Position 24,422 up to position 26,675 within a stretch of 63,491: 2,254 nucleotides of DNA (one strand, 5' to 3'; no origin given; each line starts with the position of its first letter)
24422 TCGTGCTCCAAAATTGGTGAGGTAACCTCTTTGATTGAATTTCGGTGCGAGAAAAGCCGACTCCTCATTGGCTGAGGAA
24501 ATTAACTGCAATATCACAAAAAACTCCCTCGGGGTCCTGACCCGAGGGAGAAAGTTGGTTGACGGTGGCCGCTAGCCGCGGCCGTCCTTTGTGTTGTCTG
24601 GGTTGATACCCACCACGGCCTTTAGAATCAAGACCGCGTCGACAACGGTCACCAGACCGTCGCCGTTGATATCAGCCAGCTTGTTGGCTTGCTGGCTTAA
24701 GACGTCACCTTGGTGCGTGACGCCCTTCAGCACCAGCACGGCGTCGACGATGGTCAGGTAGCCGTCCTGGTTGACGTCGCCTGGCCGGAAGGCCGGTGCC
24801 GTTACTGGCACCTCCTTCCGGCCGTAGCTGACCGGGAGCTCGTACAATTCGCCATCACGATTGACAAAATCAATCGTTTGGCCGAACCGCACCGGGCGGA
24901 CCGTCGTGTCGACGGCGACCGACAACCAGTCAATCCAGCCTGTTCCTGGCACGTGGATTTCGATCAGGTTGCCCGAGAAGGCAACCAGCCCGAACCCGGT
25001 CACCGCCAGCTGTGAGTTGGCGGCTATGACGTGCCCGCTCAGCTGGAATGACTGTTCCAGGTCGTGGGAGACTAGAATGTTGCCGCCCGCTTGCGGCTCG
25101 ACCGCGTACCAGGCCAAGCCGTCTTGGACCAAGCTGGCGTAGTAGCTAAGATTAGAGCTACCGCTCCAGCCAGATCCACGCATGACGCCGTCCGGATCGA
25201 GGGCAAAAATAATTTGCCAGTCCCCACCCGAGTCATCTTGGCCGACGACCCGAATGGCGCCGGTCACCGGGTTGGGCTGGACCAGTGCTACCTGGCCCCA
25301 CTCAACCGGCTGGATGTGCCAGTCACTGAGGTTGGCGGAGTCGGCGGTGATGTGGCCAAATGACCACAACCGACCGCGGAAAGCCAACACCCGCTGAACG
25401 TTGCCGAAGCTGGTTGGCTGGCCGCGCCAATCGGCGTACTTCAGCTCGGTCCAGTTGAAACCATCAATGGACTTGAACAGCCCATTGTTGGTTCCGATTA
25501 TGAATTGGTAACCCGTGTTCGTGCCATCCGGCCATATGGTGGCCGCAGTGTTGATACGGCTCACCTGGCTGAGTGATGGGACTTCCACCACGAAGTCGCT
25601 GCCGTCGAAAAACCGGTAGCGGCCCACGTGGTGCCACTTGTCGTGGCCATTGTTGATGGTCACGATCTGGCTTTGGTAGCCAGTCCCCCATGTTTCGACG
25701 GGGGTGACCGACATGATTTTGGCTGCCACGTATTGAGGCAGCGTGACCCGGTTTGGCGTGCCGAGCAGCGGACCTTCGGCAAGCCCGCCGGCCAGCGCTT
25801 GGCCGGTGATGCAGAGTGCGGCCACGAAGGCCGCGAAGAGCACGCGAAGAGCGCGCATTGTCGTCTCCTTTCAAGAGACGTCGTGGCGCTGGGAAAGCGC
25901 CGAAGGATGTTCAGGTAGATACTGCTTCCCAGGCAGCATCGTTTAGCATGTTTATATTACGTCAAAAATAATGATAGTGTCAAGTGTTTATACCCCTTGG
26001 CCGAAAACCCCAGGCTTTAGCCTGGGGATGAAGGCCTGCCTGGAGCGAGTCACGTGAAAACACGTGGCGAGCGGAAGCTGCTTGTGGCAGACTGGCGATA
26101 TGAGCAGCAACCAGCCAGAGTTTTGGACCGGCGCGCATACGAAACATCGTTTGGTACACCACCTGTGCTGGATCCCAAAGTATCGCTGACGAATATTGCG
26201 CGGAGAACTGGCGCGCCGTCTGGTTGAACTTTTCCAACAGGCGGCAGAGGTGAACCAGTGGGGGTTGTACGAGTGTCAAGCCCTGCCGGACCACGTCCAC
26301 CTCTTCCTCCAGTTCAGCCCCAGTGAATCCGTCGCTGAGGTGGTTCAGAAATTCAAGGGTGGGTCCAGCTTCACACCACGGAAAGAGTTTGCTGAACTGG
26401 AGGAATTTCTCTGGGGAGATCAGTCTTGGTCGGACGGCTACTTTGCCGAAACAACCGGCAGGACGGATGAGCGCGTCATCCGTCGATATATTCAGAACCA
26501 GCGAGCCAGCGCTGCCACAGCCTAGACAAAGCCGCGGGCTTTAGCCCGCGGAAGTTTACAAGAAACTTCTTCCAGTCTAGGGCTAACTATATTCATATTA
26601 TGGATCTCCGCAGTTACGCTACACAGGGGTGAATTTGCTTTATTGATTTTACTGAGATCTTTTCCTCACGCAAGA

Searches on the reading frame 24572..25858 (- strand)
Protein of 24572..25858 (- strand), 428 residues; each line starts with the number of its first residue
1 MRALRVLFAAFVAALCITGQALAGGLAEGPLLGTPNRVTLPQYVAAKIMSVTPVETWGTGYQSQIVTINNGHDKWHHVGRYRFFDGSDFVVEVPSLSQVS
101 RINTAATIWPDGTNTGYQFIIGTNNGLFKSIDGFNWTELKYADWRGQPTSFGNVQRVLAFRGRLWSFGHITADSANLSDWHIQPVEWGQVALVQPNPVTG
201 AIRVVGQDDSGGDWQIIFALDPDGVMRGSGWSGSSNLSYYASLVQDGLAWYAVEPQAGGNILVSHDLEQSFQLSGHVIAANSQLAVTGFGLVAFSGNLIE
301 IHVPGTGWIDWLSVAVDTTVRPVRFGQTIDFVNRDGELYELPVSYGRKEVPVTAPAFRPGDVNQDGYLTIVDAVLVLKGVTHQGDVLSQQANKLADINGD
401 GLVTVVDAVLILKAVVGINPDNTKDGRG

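Call 15: search_protein_families(library=pfam, proteins=[window:24572-25858:-])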
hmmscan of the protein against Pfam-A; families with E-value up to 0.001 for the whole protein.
window:24572-25858:- (428 aa): 1 family
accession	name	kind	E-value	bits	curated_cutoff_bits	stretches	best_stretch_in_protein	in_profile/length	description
PF00404.24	Dockerin_1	-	2.1e-07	31.4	22.9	1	359-413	1-54/57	Dockerin type I domain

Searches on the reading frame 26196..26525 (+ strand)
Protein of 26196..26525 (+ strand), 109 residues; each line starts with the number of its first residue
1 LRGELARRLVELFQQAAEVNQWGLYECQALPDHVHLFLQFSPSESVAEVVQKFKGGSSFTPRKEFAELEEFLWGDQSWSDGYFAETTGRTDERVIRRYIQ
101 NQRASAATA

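Call 15: search_protein_families(library=pfam, proteins=[window:26196-26525:+])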
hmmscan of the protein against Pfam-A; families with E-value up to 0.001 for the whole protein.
window:26196-26525:+ (109 aa): 1 family
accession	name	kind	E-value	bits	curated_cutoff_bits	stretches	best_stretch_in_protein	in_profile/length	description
PF01797.21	Y1_Tnp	-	6.8e-26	91.2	23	1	2-102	21-121/121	Transposase IS200 like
